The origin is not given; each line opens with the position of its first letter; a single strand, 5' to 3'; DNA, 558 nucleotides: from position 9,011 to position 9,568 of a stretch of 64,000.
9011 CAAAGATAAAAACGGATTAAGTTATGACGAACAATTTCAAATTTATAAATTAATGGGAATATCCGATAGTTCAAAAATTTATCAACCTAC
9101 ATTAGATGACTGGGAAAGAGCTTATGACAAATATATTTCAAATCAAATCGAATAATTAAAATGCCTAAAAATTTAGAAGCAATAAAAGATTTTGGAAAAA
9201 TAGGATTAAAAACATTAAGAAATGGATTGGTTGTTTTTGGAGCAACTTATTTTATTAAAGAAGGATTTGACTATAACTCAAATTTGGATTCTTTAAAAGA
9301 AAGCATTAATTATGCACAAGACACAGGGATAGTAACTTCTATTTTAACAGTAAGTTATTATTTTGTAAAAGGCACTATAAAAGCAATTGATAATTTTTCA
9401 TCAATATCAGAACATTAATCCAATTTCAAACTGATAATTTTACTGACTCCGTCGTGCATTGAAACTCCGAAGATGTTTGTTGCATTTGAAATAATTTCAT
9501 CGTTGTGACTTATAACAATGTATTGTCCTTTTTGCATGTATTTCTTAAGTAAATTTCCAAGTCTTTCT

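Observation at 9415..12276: SMC-type head domains combined with a Rad50-like CxxC hook at the exact coiled-coil midpoint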

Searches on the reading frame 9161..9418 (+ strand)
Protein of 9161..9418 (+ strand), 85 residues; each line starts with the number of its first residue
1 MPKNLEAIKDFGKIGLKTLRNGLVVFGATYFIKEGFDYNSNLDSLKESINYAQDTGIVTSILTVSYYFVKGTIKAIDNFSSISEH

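Call 53: search_protein_families(library=pfam, max_evalue=0.001, proteins=[window:9161-9418:+])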
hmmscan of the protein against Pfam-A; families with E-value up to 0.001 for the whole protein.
window:9161-9418:+ (85 aa): 0 families
